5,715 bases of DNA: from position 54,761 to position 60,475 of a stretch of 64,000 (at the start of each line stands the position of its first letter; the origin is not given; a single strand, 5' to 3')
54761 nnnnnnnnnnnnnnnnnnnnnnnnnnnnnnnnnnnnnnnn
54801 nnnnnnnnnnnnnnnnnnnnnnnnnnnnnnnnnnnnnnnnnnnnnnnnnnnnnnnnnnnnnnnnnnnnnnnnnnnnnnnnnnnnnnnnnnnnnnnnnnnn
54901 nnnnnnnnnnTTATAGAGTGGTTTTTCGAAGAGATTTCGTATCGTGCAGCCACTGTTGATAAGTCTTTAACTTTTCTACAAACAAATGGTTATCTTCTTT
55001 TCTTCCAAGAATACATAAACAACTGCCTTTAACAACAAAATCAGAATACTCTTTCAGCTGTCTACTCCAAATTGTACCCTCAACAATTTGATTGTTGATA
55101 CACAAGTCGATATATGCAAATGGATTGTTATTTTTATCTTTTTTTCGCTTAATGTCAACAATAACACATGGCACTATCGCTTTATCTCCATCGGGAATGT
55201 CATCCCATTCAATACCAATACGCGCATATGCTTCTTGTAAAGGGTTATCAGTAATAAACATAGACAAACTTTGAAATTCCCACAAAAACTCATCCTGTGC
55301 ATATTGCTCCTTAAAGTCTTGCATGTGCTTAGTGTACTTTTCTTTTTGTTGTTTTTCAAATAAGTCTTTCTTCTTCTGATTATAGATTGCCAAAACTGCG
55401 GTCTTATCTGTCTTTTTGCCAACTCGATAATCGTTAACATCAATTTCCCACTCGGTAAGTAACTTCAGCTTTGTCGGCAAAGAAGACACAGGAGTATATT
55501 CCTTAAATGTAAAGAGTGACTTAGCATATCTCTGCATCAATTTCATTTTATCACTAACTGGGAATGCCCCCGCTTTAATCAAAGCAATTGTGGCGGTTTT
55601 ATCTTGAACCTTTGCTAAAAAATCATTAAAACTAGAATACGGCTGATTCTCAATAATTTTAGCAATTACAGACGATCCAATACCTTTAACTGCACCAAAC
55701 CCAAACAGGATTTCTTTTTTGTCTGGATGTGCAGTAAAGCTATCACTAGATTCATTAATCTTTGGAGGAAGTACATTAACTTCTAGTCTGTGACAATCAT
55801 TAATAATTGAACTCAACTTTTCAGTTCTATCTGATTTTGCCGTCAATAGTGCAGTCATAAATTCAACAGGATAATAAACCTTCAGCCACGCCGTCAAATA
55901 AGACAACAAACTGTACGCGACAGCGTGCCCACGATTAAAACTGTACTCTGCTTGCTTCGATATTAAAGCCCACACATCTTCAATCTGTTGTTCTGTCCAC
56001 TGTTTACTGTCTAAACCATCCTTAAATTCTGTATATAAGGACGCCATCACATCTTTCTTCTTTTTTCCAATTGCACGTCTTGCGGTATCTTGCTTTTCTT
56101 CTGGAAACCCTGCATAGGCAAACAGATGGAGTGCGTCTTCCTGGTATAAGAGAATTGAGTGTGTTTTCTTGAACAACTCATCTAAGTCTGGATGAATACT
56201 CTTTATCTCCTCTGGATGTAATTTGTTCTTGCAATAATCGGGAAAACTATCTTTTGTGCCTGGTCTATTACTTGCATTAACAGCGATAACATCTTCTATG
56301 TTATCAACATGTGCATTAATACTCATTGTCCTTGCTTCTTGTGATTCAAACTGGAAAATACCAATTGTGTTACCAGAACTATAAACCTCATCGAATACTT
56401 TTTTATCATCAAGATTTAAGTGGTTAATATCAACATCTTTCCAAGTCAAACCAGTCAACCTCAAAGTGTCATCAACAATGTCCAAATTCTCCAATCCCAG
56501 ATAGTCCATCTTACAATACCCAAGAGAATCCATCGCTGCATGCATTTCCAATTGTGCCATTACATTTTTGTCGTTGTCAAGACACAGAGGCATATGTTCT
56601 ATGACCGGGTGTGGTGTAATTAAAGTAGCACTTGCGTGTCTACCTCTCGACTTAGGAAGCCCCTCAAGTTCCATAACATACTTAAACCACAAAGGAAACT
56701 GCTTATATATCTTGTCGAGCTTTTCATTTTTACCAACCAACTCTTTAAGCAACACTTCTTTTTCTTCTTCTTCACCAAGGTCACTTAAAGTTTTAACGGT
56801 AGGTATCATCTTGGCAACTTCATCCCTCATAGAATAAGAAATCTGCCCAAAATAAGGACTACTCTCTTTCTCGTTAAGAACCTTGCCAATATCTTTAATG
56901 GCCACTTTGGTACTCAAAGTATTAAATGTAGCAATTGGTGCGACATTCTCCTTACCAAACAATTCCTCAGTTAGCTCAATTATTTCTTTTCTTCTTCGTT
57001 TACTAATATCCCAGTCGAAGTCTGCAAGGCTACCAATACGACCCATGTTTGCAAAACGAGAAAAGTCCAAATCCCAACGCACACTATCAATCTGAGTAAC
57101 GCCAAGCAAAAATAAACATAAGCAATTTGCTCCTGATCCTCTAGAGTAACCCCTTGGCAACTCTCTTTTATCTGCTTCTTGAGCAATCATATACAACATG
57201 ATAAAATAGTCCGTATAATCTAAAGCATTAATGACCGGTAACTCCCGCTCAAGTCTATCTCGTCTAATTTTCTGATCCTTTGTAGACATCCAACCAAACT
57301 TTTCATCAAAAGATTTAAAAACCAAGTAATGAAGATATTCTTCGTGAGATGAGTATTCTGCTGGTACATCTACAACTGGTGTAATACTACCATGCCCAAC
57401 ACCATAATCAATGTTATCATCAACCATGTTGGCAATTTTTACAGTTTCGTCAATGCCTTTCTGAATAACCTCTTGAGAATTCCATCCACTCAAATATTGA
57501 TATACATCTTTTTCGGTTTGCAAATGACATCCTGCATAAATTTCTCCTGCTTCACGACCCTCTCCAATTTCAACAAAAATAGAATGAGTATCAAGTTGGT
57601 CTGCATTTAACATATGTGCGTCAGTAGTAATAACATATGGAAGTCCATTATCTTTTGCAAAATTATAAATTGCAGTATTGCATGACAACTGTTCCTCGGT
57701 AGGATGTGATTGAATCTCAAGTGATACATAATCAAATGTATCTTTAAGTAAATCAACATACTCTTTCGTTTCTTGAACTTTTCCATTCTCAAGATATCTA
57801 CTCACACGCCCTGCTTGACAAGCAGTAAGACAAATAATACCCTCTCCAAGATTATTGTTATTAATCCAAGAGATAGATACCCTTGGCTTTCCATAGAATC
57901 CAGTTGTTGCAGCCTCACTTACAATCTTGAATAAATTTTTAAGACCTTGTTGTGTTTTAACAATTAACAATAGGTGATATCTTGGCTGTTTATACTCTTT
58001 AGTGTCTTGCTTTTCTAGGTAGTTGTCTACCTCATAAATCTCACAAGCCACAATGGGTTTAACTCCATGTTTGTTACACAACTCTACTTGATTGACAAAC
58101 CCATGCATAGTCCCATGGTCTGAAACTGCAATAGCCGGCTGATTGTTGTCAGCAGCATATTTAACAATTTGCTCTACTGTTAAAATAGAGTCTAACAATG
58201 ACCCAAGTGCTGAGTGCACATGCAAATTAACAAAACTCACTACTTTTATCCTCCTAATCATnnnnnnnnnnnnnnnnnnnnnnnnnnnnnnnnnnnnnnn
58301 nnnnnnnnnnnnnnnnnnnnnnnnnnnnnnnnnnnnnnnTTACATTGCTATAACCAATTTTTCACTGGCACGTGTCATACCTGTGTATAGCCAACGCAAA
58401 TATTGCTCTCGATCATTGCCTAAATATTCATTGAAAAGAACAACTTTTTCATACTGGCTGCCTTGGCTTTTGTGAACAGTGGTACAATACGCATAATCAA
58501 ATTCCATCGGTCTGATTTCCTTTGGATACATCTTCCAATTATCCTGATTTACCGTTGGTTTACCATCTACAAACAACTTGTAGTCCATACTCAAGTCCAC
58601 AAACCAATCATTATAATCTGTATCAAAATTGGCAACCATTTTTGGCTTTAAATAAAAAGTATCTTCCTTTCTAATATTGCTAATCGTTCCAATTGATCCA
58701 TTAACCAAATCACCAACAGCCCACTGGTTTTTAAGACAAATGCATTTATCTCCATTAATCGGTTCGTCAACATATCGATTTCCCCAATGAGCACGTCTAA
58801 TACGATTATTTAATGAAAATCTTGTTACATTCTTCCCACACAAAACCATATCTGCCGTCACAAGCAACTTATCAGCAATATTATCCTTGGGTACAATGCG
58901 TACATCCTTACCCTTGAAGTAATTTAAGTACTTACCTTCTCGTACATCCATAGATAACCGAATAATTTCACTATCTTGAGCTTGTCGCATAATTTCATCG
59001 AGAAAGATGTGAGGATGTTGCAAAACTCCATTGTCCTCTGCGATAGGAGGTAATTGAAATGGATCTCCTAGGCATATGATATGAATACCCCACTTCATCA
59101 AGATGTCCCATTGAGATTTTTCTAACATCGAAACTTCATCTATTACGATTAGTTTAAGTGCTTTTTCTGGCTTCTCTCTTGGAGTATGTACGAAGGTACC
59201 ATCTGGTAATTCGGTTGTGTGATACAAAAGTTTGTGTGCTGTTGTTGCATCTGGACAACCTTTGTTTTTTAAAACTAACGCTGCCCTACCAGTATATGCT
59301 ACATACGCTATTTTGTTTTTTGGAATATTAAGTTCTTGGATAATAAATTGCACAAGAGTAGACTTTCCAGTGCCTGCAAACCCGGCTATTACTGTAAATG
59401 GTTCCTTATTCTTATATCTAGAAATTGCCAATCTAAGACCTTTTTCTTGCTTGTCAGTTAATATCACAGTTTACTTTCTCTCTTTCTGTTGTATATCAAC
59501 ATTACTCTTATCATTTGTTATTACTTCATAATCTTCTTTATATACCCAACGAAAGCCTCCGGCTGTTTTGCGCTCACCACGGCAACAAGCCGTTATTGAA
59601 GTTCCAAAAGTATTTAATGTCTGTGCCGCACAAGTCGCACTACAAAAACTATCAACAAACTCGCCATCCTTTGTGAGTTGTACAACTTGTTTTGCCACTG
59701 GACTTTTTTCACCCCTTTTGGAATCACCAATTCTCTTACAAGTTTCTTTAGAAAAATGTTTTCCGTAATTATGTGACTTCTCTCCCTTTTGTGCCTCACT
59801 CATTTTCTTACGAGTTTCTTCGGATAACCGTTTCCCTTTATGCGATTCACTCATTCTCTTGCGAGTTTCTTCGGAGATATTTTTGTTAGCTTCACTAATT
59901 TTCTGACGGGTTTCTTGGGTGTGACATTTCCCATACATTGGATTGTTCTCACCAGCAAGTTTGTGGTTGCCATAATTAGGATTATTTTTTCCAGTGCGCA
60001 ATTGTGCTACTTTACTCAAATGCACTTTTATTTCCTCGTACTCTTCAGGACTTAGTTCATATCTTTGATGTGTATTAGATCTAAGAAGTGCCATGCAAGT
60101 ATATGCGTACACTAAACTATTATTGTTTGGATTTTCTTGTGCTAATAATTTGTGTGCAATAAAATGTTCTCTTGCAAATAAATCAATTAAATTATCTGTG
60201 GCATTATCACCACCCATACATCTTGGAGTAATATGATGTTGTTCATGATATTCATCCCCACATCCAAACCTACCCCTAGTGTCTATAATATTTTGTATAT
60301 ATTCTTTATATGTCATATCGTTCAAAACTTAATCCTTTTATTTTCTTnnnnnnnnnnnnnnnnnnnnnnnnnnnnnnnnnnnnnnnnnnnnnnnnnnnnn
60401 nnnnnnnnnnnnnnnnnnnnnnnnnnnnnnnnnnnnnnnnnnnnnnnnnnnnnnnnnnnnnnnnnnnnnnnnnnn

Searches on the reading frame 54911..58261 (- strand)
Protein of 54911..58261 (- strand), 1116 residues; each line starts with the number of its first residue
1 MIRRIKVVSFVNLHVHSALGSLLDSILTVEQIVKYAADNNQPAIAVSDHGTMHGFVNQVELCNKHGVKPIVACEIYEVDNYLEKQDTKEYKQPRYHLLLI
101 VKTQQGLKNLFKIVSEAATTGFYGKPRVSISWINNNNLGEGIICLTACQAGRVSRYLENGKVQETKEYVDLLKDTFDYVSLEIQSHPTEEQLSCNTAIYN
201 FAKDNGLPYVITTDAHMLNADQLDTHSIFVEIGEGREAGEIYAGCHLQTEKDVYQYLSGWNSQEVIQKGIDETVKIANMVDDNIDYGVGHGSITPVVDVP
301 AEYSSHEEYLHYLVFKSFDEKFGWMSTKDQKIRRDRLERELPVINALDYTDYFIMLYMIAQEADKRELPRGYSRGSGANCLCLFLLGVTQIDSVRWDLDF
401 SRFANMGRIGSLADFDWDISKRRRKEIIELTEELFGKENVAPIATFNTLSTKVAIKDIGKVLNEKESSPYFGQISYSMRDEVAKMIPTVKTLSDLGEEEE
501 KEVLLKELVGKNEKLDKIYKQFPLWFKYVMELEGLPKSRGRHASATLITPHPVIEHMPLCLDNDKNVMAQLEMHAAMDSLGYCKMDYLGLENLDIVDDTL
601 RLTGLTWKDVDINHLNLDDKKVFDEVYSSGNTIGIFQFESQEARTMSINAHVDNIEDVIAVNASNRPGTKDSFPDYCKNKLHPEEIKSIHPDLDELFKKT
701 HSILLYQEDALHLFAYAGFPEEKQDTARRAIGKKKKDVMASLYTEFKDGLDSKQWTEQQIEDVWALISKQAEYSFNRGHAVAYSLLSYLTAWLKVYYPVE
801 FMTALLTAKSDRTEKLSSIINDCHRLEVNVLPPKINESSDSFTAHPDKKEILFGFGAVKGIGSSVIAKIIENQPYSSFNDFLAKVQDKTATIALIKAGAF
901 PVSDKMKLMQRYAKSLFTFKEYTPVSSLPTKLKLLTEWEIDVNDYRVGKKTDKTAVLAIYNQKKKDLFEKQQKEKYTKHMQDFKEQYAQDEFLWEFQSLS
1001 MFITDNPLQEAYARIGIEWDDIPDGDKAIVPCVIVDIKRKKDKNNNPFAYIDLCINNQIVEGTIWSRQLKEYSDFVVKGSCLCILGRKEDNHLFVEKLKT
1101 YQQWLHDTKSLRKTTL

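Call 7: search_protein_families(library=phrogs, proteins=[window:54911-58261:-], max_evalue=0.00001)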
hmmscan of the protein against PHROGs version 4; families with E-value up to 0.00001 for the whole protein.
window:54911-58261:- (1116 aa): 9 families
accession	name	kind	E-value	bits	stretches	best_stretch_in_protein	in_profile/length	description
phrog_405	-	DNA, RNA and nucleotide metabolism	9.2e-246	819.7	1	4-1098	38-1082/1190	DNA polymerase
phrog_11165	-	DNA, RNA and nucleotide metabolism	2.5e-85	288.1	1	327-885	34-591/782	DNA polymerase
phrog_12219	-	DNA, RNA and nucleotide metabolism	2.7e-79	268.4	1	413-1029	2-647/823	DNA polymerase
phrog_7513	-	unknown function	5.7e-57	194.6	1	8-299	9-315/461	-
phrog_21652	-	DNA, RNA and nucleotide metabolism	5.3e-39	135.1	1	379-752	39-430/476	DNA polymerase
phrog_13169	-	DNA, RNA and nucleotide metabolism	4.5e-24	86.1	2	319-426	322-421/463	DNA polymerase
phrog_4335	-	unknown function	4.8e-22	79.7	1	755-870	13-125/421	-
phrog_20695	-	DNA, RNA and nucleotide metabolism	1.6e-18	67.8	1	813-950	36-183/440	DNA binding protein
phrog_11127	-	DNA, RNA and nucleotide metabolism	3.6e-08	34.6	1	329-403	95-169/171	DNA polymerase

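Call 41: search_dna_similar(query=window:54911-58261:-, collection=phages, mode=protein, max_rows=15)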
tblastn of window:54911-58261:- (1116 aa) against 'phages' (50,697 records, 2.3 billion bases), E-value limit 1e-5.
Records with a match: 1447; places in all: 1457; records where one place covers at least 80% of the query: 513.
Best place of each record, by identity: <60% 1447.
By first word of the organism name: Pseudomonas 301; Mycobacterium 282; Streptomyces 211; Gordonia 132; Bacillus 99; Bacteriophage 59; Staphylococcus 49; Microbacterium 36; Escherichia 31; Rhodococcus 22; and 57 more.
By host as written in the record: Mycobacterium smegmatis mc2 155 204; Pseudomonas aeruginosa 118; - 116; Pseudomonas aeruginosa PAO1 86; Streptomyces griseus ATCC 10137 81; Gordonia terrae 3612 65; Streptomyces lividans JI 1326 44; Mycobacterium smegmatis mc#155 37; and 238 more.
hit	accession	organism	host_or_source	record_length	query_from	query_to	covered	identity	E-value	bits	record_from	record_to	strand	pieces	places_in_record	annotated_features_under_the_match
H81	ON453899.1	Clostridium phage Amboise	[Clostridium] innocuum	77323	4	1113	99%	46.9%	0e+0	994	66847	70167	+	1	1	DNA polymerase III alpha subunit | hypothetical protein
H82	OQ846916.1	Alicyclobacillus phage KKP_3916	Alicyclobacillus acidoterrestris strain ...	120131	10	1104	98%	39.9%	1e-77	808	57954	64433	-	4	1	hypothetical protein (x6)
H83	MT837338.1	Bacteriophage sp.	human fecal samples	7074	3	1073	96%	30.4%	2e-144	486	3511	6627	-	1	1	record has no annotation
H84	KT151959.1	Brevibacillus phage Sundance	Brevibacillus laterosporus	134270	10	1113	99%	29.5%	8e-141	476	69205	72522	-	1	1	putative DNA polymerase III subunit alpha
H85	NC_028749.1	Brevibacillus phage Sundance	Brevibacillus laterosporus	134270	10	1113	99%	29.5%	8e-141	476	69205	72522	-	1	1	DNA polymerase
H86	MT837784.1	Bacteriophage sp.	human fecal samples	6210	8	1065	95%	30.2%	1e-140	473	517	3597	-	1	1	record has no annotation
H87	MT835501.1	Bacteriophage sp.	human fecal samples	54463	8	1103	98%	29.0%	2e-119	413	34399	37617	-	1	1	record has no annotation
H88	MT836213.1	Bacteriophage sp.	human fecal samples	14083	6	1053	94%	29.9%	2e-130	446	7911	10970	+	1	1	record has no annotation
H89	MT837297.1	Bacteriophage sp.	human fecal samples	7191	6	1087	97%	28.6%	3e-121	418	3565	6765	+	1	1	record has no annotation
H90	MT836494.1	Bacteriophage sp.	human fecal samples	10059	8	1103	98%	28.2%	9e-128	437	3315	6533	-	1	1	record has no annotation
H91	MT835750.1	Bacteriophage sp.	human fecal samples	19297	8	1087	97%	28.5%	6e-126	432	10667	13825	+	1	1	record has no annotation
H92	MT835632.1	Bacteriophage sp.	human fecal samples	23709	10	1087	97%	28.6%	2e-125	431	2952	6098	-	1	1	record has no annotation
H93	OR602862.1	Moorella phage MTATph1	Moorella thermoacetica DSM 103132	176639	10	1098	98%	28.3%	1e-132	452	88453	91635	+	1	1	DNA polymerase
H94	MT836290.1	Bacteriophage sp.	human fecal samples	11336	10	1087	97%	28.4%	2e-129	442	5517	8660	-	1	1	record has no annotation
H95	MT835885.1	Bacteriophage sp.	human fecal samples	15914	4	900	80%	32.7%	3e-131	448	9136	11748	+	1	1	record has no annotation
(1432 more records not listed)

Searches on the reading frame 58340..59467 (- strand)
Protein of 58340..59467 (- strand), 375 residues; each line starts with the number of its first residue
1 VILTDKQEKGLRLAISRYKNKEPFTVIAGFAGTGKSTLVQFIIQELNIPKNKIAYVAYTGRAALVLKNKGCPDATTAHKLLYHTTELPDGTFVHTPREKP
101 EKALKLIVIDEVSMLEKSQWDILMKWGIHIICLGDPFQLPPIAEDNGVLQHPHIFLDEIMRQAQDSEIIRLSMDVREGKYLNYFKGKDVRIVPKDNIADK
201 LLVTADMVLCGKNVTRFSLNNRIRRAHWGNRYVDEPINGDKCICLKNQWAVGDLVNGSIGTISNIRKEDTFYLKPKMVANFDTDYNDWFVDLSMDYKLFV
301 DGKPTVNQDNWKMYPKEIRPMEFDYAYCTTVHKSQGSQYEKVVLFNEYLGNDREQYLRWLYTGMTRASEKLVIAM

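Call 104: search_protein_families(library=pfam, proteins=[window:58340-59467:-], max_evalue=0.001)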
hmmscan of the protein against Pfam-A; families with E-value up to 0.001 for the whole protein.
window:58340-59467:- (375 aa): 9 families
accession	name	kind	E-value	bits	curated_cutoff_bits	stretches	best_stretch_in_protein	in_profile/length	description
PF13604.12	AAA_30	-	1.7e-20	74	27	1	20-180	16-173/191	AAA domain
PF13245.12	AAA_19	-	1.3e-18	67.9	25.1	1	19-142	8-132/134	AAA domain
PF13538.12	UvrD_C_2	-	1.4e-17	63.7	27.4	1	325-373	1-51/52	UvrD-like helicase C-terminal domain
PF01443.25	Viral_helicase1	-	4.9e-14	53.1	21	1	25-145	1-103/228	Viral superfamily 1 RNA helicase core domain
PF05970.20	PIF1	-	3.1e-11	43.7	25.9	1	3-146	2-159/223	PIF1-like helicase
PF13173.12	AAA_14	-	3.5e-05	24.3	27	0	23-117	3-76/129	AAA domain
PF13086.12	AAA_11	-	0.00017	21.9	27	0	12-52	7-54/257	AAA domain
PF13401.12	AAA_22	-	0.00078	20.2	27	0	21-121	4-102/130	AAA domain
PF24883.2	NPHP3_N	-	0.00083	20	24.8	0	20-58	20-58/164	Nephrocystin 3, N-terminal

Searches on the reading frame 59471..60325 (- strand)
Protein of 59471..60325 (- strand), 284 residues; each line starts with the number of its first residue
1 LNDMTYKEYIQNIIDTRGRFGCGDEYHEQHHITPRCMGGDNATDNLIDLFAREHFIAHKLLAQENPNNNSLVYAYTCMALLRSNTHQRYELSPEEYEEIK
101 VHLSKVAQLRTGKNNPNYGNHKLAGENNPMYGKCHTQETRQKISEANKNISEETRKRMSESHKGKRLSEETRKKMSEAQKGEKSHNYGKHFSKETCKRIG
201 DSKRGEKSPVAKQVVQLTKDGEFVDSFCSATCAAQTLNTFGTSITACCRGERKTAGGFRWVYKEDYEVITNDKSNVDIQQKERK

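Call 104: search_protein_families(library=pfam, proteins=[window:59471-60325:-], max_evalue=0.001)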
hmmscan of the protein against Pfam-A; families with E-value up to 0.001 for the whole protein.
window:59471-60325:- (284 aa): 2 families
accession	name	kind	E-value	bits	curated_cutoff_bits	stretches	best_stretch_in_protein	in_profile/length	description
PF07460.16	NUMOD3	-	6.3e-26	90.5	20.4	2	164-199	1-36/37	NUMOD3 motif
PF22083.2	I-HmuI_NUMOD-like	-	7.7e-07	29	27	1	225-259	10-44/46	DNA endonuclease I-HmuI-like, NUMOD-like domain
